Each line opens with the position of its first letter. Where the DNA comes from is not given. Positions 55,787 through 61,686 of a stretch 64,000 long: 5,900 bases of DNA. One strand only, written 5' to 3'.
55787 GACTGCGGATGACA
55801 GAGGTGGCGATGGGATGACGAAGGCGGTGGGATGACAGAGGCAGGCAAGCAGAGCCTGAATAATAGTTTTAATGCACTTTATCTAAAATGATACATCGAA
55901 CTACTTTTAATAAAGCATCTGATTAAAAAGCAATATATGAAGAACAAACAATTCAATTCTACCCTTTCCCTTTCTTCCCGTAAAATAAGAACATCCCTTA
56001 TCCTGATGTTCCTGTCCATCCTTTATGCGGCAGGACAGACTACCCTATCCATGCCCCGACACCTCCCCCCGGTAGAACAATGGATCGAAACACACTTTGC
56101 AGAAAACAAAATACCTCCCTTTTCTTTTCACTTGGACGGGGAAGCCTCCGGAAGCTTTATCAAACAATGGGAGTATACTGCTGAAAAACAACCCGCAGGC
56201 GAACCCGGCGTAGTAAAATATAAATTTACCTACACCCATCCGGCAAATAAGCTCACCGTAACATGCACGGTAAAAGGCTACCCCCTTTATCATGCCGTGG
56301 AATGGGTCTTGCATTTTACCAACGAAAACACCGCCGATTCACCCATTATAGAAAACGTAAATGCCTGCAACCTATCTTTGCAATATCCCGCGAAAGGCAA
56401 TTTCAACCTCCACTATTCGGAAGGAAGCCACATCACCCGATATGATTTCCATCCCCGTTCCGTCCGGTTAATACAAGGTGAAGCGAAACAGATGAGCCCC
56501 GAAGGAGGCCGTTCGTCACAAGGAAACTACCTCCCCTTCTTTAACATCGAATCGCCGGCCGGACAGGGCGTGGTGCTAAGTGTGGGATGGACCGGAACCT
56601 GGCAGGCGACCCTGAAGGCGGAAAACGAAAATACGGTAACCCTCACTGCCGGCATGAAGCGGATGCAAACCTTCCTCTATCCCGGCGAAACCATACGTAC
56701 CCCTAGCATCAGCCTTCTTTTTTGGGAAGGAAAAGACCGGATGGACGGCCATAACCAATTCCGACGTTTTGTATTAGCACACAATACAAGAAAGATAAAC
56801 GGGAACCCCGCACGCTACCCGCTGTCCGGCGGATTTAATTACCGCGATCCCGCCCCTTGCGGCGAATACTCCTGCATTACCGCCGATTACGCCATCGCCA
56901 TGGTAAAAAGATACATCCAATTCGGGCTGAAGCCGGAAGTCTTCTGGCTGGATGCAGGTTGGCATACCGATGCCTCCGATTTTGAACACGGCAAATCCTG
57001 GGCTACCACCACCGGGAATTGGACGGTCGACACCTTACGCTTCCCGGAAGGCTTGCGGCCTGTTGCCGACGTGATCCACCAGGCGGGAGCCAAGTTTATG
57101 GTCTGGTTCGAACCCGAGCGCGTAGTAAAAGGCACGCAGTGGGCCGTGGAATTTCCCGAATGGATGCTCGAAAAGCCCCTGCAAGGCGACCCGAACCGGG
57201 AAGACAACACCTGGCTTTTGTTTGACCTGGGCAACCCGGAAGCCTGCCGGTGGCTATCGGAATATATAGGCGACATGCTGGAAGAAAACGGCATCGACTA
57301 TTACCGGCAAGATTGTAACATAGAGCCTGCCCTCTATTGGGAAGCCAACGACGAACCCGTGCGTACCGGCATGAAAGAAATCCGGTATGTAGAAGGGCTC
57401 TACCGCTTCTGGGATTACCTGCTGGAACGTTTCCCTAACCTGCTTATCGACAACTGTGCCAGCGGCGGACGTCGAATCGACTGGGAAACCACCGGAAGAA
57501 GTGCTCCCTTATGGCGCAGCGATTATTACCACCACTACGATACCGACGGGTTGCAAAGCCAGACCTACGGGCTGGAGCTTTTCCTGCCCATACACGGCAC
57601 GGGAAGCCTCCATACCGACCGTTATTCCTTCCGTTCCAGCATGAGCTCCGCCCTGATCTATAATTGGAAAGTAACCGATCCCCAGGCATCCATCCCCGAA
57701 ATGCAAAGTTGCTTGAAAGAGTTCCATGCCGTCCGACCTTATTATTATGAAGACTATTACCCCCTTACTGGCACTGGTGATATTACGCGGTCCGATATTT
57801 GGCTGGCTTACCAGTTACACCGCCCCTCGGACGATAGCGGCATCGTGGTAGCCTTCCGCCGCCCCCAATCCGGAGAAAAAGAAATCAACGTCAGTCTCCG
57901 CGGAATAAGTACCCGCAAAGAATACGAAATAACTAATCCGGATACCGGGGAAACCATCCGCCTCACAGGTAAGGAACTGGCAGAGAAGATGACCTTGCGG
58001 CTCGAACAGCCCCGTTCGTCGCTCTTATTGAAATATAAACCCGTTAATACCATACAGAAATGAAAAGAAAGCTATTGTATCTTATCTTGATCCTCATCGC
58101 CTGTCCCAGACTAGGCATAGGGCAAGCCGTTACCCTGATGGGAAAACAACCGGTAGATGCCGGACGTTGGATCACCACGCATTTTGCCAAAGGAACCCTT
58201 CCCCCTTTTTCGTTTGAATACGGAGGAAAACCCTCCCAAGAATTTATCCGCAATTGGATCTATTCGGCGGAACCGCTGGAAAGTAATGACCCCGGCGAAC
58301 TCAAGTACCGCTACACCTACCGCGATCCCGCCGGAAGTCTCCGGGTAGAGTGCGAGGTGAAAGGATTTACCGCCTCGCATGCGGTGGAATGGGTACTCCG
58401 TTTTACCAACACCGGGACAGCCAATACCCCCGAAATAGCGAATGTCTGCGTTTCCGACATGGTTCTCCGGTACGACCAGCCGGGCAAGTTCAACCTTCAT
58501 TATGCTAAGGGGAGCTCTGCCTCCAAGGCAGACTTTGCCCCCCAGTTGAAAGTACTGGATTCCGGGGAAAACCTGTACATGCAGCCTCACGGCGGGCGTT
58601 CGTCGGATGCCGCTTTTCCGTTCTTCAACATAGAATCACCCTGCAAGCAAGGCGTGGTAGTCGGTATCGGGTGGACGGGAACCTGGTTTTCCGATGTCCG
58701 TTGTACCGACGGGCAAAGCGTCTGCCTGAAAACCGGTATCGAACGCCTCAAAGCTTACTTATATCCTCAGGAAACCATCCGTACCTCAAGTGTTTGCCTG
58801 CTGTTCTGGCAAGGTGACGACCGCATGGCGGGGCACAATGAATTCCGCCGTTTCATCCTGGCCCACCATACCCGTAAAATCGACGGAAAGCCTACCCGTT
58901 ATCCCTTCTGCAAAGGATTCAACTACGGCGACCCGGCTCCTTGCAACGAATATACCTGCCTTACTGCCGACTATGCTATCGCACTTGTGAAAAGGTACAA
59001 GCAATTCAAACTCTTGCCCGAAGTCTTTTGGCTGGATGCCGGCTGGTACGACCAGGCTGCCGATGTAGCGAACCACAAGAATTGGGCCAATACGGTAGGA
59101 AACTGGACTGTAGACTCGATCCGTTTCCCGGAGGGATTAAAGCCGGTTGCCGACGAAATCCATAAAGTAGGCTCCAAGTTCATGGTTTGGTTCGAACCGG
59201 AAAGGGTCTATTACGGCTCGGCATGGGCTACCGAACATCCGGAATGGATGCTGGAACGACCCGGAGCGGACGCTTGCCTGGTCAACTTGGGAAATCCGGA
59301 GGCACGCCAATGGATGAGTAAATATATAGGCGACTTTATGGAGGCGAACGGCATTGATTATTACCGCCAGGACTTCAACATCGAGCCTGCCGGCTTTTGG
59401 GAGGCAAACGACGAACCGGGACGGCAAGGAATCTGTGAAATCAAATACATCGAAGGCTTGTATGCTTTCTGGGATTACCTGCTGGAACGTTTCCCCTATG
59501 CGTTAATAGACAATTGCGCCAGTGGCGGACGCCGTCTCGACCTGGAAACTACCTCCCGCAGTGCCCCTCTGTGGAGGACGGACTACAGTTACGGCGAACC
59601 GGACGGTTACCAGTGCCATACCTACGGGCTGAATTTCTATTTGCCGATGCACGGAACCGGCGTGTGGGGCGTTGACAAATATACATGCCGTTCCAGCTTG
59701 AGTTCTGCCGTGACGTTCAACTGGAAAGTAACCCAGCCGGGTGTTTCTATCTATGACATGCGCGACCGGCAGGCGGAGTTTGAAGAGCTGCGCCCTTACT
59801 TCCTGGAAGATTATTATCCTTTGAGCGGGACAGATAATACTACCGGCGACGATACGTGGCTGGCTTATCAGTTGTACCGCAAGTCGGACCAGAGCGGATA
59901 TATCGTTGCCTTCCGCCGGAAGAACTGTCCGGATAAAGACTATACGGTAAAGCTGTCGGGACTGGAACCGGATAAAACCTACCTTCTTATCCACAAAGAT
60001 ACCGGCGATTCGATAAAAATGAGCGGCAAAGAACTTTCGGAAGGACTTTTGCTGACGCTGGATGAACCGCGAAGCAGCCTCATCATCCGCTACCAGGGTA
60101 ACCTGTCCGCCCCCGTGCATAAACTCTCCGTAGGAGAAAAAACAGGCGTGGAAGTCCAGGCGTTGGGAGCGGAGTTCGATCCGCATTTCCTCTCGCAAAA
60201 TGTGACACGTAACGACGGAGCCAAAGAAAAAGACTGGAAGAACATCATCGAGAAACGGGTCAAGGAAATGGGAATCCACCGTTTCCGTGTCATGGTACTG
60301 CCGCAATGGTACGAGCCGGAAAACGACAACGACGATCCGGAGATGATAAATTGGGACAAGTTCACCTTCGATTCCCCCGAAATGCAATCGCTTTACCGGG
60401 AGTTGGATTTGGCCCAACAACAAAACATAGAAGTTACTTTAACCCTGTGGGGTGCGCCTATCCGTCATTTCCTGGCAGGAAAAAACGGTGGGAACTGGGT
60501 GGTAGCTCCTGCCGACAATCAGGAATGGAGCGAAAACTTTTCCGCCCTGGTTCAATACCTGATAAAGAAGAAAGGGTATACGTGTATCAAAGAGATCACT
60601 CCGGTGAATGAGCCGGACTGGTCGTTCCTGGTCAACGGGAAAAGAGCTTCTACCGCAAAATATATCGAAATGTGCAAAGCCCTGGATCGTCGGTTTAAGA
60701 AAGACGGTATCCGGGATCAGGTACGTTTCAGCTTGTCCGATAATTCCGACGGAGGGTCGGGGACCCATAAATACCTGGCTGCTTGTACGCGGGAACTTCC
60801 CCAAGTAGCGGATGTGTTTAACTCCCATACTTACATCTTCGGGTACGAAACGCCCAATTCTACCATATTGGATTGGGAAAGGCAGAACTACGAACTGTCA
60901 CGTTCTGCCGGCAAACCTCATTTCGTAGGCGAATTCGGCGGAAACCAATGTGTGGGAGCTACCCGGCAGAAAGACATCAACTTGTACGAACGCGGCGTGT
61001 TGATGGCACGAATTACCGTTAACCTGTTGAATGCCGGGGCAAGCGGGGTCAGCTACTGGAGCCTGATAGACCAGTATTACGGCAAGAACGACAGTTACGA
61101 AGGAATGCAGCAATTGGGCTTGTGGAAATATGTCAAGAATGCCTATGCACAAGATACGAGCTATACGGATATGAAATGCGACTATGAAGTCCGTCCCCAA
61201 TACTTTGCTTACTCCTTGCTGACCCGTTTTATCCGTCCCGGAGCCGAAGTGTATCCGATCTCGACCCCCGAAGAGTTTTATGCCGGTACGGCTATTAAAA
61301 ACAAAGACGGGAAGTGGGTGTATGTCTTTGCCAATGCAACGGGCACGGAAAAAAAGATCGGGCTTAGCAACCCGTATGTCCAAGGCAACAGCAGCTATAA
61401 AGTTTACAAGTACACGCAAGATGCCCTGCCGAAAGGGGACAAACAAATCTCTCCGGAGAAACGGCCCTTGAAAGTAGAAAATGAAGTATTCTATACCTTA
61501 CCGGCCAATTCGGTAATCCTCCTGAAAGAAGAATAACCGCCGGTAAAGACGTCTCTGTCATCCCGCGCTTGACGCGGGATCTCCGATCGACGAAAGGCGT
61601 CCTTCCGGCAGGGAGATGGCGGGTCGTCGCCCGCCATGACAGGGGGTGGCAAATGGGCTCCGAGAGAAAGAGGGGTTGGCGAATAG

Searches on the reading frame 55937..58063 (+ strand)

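Call 71: search_protein_families(library=pfam, proteins=[window:55937-58063:+], max_evalue=0.00001)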
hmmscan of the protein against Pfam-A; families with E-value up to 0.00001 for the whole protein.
window:55937-58063:+ (708 aa): 2 families
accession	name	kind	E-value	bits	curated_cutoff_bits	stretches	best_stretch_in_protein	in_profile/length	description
PF02065.24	Melibiase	-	2.4e-29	102.9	27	1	328-532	69-263/347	Melibiase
PF01055.32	Glyco_hydro_31_2nd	-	3.2e-08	33.7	23.5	1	315-466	20-161/328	Glycosyl hydrolases family 31 TIM-barrel domain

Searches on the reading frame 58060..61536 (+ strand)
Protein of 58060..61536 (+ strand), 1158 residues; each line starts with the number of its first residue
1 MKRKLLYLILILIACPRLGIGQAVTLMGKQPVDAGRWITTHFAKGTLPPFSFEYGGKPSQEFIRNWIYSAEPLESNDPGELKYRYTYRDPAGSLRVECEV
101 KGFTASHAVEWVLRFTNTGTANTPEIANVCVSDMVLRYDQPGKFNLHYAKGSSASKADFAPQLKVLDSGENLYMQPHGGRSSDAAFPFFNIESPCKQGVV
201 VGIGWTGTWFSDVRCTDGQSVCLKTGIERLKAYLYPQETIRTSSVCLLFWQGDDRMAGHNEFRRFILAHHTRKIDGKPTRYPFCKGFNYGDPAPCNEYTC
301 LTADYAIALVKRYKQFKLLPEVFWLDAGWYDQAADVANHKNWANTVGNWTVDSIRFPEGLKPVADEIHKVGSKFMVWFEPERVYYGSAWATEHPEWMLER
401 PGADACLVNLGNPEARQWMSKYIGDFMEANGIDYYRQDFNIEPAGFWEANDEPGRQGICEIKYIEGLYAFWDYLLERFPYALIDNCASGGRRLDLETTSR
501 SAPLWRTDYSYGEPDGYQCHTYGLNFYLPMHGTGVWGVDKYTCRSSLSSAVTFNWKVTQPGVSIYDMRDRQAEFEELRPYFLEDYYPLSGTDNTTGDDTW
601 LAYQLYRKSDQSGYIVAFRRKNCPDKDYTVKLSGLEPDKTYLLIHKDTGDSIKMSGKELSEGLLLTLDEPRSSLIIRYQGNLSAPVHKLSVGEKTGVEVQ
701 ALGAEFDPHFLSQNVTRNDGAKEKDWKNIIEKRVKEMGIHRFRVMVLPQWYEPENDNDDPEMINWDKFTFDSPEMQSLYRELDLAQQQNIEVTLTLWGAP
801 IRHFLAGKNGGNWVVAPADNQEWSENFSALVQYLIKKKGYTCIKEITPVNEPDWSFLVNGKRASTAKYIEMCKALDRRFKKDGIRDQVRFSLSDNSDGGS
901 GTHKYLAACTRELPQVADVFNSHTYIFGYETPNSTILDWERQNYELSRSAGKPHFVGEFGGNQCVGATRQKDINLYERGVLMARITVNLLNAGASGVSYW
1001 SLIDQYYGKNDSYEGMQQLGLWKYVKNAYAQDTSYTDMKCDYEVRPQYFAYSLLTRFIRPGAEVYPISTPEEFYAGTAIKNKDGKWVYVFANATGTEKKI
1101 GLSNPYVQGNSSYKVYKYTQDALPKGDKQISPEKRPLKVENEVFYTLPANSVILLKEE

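Call 71: search_protein_families(library=pfam, proteins=[window:58060-61536:+], max_evalue=0.00001)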
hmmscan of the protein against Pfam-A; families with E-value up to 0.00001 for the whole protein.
window:58060-61536:+ (1158 aa): 2 families
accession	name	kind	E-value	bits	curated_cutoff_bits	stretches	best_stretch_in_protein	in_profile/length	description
PF02065.24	Melibiase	-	6.3e-27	94.9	27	1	317-508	69-260/347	Melibiase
PF01055.32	Glyco_hydro_31_2nd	-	5.7e-09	36.2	23.5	1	299-447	19-163/328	Glycosyl hydrolases family 31 TIM-barrel domain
